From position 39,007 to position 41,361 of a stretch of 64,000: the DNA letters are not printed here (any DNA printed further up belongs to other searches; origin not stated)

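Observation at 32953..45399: Composite ATPase-less ABC import locus: two SBPs and two permease pairs split by a propeller-Yip1 membrane protein and a 760-aa unknown exoprotein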

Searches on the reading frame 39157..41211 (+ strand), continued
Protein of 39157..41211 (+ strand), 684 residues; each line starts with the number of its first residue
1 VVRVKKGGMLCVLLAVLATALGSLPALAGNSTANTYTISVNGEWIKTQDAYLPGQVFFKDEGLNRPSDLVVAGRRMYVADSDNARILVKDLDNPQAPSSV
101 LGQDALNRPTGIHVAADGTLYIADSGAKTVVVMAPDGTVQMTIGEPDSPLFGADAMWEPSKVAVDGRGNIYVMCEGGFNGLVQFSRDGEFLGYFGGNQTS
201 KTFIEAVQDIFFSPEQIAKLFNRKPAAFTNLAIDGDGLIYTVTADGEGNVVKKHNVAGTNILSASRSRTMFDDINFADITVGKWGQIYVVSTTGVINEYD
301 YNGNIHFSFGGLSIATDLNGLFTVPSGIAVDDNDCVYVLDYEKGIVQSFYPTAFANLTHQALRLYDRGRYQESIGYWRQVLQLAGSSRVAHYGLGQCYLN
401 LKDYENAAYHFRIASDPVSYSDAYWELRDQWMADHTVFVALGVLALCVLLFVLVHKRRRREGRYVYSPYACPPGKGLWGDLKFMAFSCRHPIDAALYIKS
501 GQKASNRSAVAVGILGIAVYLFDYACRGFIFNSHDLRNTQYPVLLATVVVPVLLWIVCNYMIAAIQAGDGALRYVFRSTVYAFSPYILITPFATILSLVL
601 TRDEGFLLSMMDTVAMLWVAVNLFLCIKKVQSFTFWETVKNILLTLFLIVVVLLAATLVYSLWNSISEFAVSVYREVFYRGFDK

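Call 90: find_homologous_proteins(query=A4, max_evalue=1e-20)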
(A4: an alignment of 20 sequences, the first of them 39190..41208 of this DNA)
Query A4 (20 sequences) (673 aa, profile of the alignment): 1911 proteins with E <= 1e-20 among 8000 candidates; the best 120 are listed.
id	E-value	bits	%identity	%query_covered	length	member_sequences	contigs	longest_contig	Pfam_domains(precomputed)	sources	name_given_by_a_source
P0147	1.0e-285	968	42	97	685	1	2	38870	PF04893.23,PF01436.28,PF06739.18,PF07719.24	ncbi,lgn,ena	-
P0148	3.1e-284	963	34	99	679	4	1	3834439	PF04893.23,PF01436.28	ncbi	-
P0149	1.9e-283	960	42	97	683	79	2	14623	PF04893.23,PF00515.35,PF01436.28,PF07719.24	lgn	-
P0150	5.5e-283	959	35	99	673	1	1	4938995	PF04893.23,PF01436.28,PF08450.19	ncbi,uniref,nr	ncbi:YIP1 family protein [Sutcliffiella sp. NC1]|uniref:YIP1 family protein n=1 Tax=Sutcliffiella sp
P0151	7.1e-283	958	42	99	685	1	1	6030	PF04893.23,PF13432.13,PF01436.28,PF07719.24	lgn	-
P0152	1.7e-282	957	37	99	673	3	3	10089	PF04893.23,PF07494.18,PF20067.6,PF01436.28,PF06739.18,PF08450.19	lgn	-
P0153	4.2e-281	952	35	99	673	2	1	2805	PF04893.23,PF01436.28,PF06739.18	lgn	-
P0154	4.5e-281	952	35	99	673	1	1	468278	PF04893.23,PF20067.6,PF01436.28,PF25021.2,PF06739.18,PF07719.24,PF08450.19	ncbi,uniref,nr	ncbi:hypothetical protein [Falsibacillus albus]|uniref:Uncharacterized protein n=1 Tax=Falsibacillus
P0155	4.8e-281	952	38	100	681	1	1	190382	PF04893.23,PF01436.28,PF25021.2,PF06739.18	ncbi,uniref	ncbi:YIP1 family protein [Paenibacillus solisilvae]|uniref:YIP1 family protein n=1 Tax=Paenibacillus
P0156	9.7e-281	951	37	98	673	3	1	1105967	PF04893.23,PF01436.28,PF25021.2,PF06739.18,PF08450.19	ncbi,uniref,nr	ncbi:YIP1 family protein [Lederbergia citrea]|uniref:YIP1 family protein n=1 Tax=Lederbergia citrea 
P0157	1.6e-280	951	42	99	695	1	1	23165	PF04893.23,PF01436.28,PF07719.24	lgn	-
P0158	3.1e-280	950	43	99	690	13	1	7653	PF04893.23,PF14517.13,PF01436.28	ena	-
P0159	5.1e-279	946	36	96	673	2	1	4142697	PF04893.23,PF20067.6,PF01436.28,PF06739.18,PF07719.24,PF08450.19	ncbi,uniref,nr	ncbi:SMP-30/gluconolactonase/LRE family protein [Halobacillus mangrovi]|uniref:SMP-30/Gluconolactona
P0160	1.8e-278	944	36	98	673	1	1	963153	PF04893.23,PF20067.6,PF13432.13,PF01436.28,PF06739.18,PF07719.24,PF08450.19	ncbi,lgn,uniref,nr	ncbi:YIP1 family protein [Thalassobacillus pellis]|uniref:YIP1 family protein n=1 Tax=Thalassobacill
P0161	9.5e-278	941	43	98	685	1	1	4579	PF04893.23,PF13432.13,PF01436.28,PF07719.24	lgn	-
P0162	1.5e-277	941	35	99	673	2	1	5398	PF04893.23,PF20067.6,PF01436.28,PF06739.18,PF07719.24,PF08450.19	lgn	-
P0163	2.0e-277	940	35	96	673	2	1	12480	PF04893.23,PF01436.28,PF06739.18,PF07719.24,PF08450.19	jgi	-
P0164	3.7e-277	939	40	99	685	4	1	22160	PF04893.23,PF01436.28,PF07719.24,PF08450.19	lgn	-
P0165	4.6e-277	939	39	99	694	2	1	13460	PF04893.23,PF01436.28,PF07719.24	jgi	jgi:uncharacterized membrane protein (GlpM family)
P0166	9.5e-277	938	35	99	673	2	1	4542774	PF04893.23,PF20067.6,PF01436.28,PF06739.18,PF07719.24,PF08450.19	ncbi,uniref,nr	ncbi:YIP1 family protein [Bacillus sp. FJAT-49732]|uniref:YIP1 family protein n=1 Tax=Lederbergia ci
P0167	5.0e-276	936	42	97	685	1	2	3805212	PF04893.23,PF01436.28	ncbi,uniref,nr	ncbi:YIP1 family protein [Clostridium thermarum]|uniref:YIP1 family protein n=1 Tax=Clostridium ther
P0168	1.3e-275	934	39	100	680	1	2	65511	PF04893.23,PF01436.28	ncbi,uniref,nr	ncbi:YIP1 family protein [Paenibacillus thermotolerans]|uniref:YIP1 family protein n=1 Tax=Paenibaci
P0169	1.3e-275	934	35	96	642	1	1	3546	PF04893.23,PF00515.35,PF01436.28,PF25021.2,PF06739.18,PF07719.24,PF08450.19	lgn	-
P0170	1.4e-275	934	41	98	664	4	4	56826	PF04893.23,PF01436.28,PF07719.24,PF08450.19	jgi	-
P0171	6.5e-274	929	34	96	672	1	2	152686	PF04893.23,PF01436.28,PF07719.24,PF08450.19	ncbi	-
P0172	1.5e-273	927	43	97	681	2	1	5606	PF04893.23,PF13432.13,PF01436.28,PF07719.24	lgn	-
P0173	1.7e-273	927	35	98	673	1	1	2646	PF04893.23,PF00515.35,PF20067.6,PF01436.28,PF06739.18,PF07719.24,PF08450.19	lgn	-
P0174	7.9e-273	925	42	98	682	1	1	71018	PF04893.23,PF00515.35,PF01436.28,PF07719.24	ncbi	ncbi:YIP1 family protein [Caldicellulosiruptoraceae bacterium PP1]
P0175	3.7e-272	923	41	99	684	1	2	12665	PF04893.23,PF01436.28,PF06739.18,PF08450.19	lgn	-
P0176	7.2e-272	922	42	98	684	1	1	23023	PF04893.23,PF01436.28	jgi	jgi:tetratricopeptide (TPR) repeat protein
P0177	2.6e-271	920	43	99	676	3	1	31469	PF04893.23,PF01436.28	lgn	-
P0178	1.6e-270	917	41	97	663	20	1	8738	PF04893.23,PF14517.13,PF01436.28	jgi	-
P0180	3.4e-270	916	41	99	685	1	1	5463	PF04893.23,PF13432.13,PF01436.28,PF06739.18,PF07719.24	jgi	jgi:hypothetical protein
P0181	3.9e-269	913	37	98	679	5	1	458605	PF04893.23,PF01436.28,PF25021.2,PF08450.19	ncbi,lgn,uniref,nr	ncbi:YIP1 family protein [Paenibacillus sp. MER TA 81-3]|uniref:YIP1 family protein n=1 Tax=Paenibac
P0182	8.4e-268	908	43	99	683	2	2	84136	PF04893.23,PF01436.28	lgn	-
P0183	1.7e-267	907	36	96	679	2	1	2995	PF04893.23,PF01436.28,PF08450.19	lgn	-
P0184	1.9e-267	907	36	96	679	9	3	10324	PF04893.23,PF01436.28,PF25021.2,PF08450.19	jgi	jgi:DNA-binding beta-propeller fold protein YncE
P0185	2.6e-267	907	37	100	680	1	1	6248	PF04893.23,PF01436.28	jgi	jgi:DNA-binding beta-propeller fold protein YncE/uncharacterized membrane protein (GlpM family)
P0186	1.3e-266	905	41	97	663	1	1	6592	PF04893.23,PF13432.13,PF01436.28,PF07719.24,PF08450.19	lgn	-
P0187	2.0e-265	901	33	98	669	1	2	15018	PF04893.23,PF20067.6,PF01436.28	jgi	jgi:DNA-binding beta-propeller fold protein YncE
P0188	6.0e-263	892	42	99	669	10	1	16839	PF04893.23,PF13432.13,PF01436.28,PF07719.24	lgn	-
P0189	1.5e-261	888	43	97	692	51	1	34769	PF04893.23,PF13432.13,PF01436.28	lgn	-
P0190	1.8e-261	888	40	97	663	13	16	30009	PF04893.23,PF01436.28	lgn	-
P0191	4.9e-261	886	40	99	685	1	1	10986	PF04893.23,PF00515.35,PF13432.13,PF01436.28,PF07719.24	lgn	-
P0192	2.8e-260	884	40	97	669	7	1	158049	PF04893.23,PF14517.13,PF01436.28,PF08450.19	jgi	-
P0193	3.4e-260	883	34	99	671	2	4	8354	PF04893.23,PF01436.28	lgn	-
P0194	1.1e-259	882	40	99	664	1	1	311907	PF04893.23,PF01436.28,PF07719.24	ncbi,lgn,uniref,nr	ncbi:hypothetical protein AT15_03705 [Kosmotoga arenicorallina S304]|uniref:Yip1 domain-containing p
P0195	1.3e-259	881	40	99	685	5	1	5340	PF04893.23,PF00515.35,PF13432.13,PF01436.28,PF07719.24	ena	-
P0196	1.5e-259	881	42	99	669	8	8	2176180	PF04893.23,PF01436.28,PF07719.24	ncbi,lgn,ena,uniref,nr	ncbi:MAG TPA: YIP1 family protein [Pseudothermotoga sp.]|uniref:Yip1 domain-containing protein n=1 T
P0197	3.3e-259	880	34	96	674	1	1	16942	PF04893.23,PF20067.6,PF01436.28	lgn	-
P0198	4.0e-259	880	34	96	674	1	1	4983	PF04893.23,PF01436.28,PF06739.18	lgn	-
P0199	9.3e-259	879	40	99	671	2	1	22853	PF04893.23,PF18975.7,PF13432.13,PF01436.28,PF07719.24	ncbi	-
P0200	2.5e-258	877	100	100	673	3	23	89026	PF04893.23,PF00515.35,PF13432.13,PF01436.28,PF07719.24,PF08450.19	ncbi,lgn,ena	-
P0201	5.8e-258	876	41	97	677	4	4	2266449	PF04893.23,PF18975.7,PF13432.13,PF01436.28,PF08450.19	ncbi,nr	ncbi:YIP1 family protein [Fervidobacterium changbaicum]|nr:YIP1 family protein [Fervidobacterium cha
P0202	7.4e-258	876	41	97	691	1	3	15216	PF04893.23,PF18975.7,PF13432.13,PF01436.28,PF08450.19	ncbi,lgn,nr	ncbi:Periplasmic TolA-binding protein (function unknown) [Fervidobacterium changbaicum]|nr:Periplasm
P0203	5.8e-257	873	85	100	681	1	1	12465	PF14559.13,PF04893.23,PF13414.13,PF00515.35,PF13432.13,PF01436.28,PF07719.24,PF08450.19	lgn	-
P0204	8.8e-257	872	32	100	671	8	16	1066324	PF04893.23,PF01436.28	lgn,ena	-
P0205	9.8e-257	872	40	97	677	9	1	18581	PF04893.23,PF01436.28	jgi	-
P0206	1.2e-256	872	41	99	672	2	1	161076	PF04893.23,PF01436.28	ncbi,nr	ncbi:MAG: YIP1 family protein [Fervidobacterium sp.]|nr:YIP1 family protein [Fervidobacterium sp.]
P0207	1.3e-256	871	33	94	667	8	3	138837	PF04893.23,PF01436.28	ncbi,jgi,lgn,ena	ncbi:MAG: YIP1 family protein [Anaerolineae bacterium]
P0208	2.3e-256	871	41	97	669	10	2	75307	PF04893.23,PF01436.28,PF07719.24,PF08450.19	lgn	-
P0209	2.4e-256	871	43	97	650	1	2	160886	PF04893.23,PF01436.28,PF08450.19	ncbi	ncbi:MAG: YIP1 family protein [Fervidobacterium sp.]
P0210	6.0e-256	869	43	97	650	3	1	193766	PF04893.23,PF01436.28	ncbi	ncbi:MAG: YIP1 family protein [Fervidobacterium sp.]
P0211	7.3e-256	869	34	98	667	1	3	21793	PF04893.23,PF01436.28,PF25021.2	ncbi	-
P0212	8.4e-255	865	37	96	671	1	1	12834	PF04893.23,PF20067.6,PF01436.28,PF06739.18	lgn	-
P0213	4.7e-253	860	42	99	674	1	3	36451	PF04893.23,PF00515.35,PF13432.13,PF01436.28,PF07719.24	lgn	-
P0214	5.9e-253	859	39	97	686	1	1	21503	PF04893.23,PF01436.28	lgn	-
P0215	1.1e-252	859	40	98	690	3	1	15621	PF04893.23,PF13432.13,PF01436.28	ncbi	-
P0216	1.5e-251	855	38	97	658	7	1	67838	PF04893.23,PF01436.28,PF06739.18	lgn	-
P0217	1.8e-251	855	78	98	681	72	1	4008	PF04893.23,PF00515.35,PF01436.28,PF07719.24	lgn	-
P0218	3.7e-251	853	77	100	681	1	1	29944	PF04893.23,PF00515.35,PF01436.28,PF07719.24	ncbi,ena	-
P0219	9.1e-251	852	37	96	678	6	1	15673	PF04893.23,PF01436.28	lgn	-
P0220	2.4e-250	851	41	99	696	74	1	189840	PF04893.23,PF13432.13,PF01436.28,PF06739.18,PF08450.19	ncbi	ncbi:MAG: YIP1 family protein [Fervidobacterium sp.]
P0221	2.5e-250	851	38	98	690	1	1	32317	PF04893.23,PF13432.13,PF01436.28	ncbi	-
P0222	2.6e-250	851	33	100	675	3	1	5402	PF04893.23,PF01436.28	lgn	-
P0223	1.1e-249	849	38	97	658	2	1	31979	PF04893.23,PF01436.28,PF06739.18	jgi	-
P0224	1.7e-248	845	44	97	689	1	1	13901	PF04893.23,PF01436.28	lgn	-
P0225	3.5e-247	840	39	98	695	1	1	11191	PF04893.23,PF13432.13,PF01436.28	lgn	-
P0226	5.5e-247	840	41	97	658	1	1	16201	PF04893.23,PF13432.13,PF01436.28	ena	-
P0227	1.2e-246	839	39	98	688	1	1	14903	PF04893.23,PF13432.13,PF01436.28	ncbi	-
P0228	6.1e-245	833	40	99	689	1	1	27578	PF04893.23,PF13432.13,PF01436.28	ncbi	-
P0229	2.6e-244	831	40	99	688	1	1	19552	PF04893.23,PF13432.13,PF01436.28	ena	-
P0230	8.0e-244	829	40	98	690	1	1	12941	PF04893.23,PF13432.13,PF01436.28,PF08450.19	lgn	-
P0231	8.9e-244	829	40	98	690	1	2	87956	PF04893.23,PF13432.13,PF01436.28,PF08450.19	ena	-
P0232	5.4e-243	826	39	98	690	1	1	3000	PF04893.23,PF13432.13,PF01436.28,PF08450.19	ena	-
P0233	1.2e-240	819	39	99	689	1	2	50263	PF04893.23,PF13432.13,PF01436.28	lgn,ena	-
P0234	1.5e-240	818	36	99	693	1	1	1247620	PF04893.23,PF06977.18,PF01436.28,PF25021.2,PF06739.18,PF08450.19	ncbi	ncbi:YIP1 family protein [Paenibacillus marinisediminis]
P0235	1.7e-239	815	38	98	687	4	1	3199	PF04893.23,PF01436.28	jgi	jgi:hypothetical protein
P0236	2.0e-239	815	37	99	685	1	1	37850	PF04893.23,PF00515.35,PF01436.28,PF25021.2,PF06739.18,PF07719.24,PF08450.19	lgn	-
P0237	4.7e-239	813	33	96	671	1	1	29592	PF04893.23,PF01436.28,PF06739.18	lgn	-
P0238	4.8e-239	813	43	99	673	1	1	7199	PF04893.23,PF13432.13,PF01436.28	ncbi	-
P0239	5.9e-238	810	39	98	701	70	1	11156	PF04893.23,PF01436.28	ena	-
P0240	7.0e-237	806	35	97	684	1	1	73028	PF04893.23,PF13432.13,PF01436.28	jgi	jgi:tetratricopeptide (TPR) repeat protein/sugar lactone lactonase YvrE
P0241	1.2e-236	805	32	99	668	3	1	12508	PF04893.23,PF01436.28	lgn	-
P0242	2.7e-236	804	33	99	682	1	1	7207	PF04893.23,PF01436.28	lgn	-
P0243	4.5e-236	804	38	98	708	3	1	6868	PF04893.23,PF13432.13,PF01436.28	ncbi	-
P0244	1.5e-235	802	33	99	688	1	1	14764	PF04893.23,PF01436.28,PF07719.24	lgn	-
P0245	2.8e-235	801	31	99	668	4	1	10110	PF04893.23,PF01436.28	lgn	-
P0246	4.5e-235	800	40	97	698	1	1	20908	PF04893.23,PF01436.28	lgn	-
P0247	5.6e-235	800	39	99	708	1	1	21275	PF04893.23,PF13432.13,PF01436.28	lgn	-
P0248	2.5e-234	798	35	96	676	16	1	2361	PF04893.23,PF01436.28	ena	-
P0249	1.1e-232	792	37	98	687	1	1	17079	PF04893.23,PF13432.13,PF01436.28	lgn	-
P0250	1.5e-232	792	39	99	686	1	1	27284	PF04893.23,PF01436.28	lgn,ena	-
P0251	2.1e-232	792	39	99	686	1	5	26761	PF04893.23,PF01436.28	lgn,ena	-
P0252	6.4e-232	790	39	99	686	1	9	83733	PF04893.23,PF01436.28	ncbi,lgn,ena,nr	ncbi:MAG: hypothetical protein E7545_01665 [Ruminococcaceae bacterium]|nr:hypothetical protein [Osci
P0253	6.8e-232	790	40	98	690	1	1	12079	PF04893.23,PF01436.28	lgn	-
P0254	7.2e-232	790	40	97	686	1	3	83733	PF04893.23,PF01436.28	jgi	-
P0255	8.0e-232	790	39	99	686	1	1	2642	PF04893.23,PF01436.28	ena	-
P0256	9.6e-232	789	36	96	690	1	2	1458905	PF04893.23,PF13414.13,PF01436.28,PF06739.18,PF08450.19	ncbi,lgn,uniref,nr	ncbi:YIP1 family protein [Paenibacillus sediminis]|uniref:DNA-binding beta-propeller fold protein Yn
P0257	2.1e-231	788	39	99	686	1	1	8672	PF04893.23,PF01436.28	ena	-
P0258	3.2e-231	788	39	99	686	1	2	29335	PF04893.23,PF01436.28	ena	-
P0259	3.6e-231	787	40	99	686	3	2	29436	PF04893.23,PF01436.28,PF08450.19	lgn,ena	-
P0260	4.5e-231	787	39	99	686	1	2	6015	PF04893.23,PF01436.28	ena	-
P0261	6.1e-231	787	39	99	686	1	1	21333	PF04893.23,PF01436.28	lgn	-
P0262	8.9e-231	786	39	99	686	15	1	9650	PF04893.23,PF01436.28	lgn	-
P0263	1.3e-230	786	39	99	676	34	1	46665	PF04893.23,PF01436.28,PF07690.22,PF08450.19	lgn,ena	-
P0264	2.0e-230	785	40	99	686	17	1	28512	PF04893.23,PF01436.28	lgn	-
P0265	2.4e-230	785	40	99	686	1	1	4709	PF04893.23,PF01436.28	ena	-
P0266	2.8e-230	784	36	96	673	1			PF04893.23,PF13414.13,PF01436.28,PF06739.18,PF08450.19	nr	nr:YIP1 family protein [Paenibacillus sediminis]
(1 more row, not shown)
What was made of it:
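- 39157..41211 (+): NHL-TPR-Yip1 membrane protein. Order of parts: signal peptide, six-blade NHL propeller and TPR outside the cell, one TM helix, a 53-aa K/R-rich cytoplasmic loop, and a five-TM Yip1 domain. At least 1911 related clusters, all unnamed (call 90).
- On Yip1 family (PF04893): PF04893 is recorded for nearly all of the 120 homologues listed (call 90).
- Checked: NHL (E = 4e-14), TPR, and Yip1 (28.0 bits against a cut-off of 28.6; PF04893 is recorded for the homologues, call 90).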
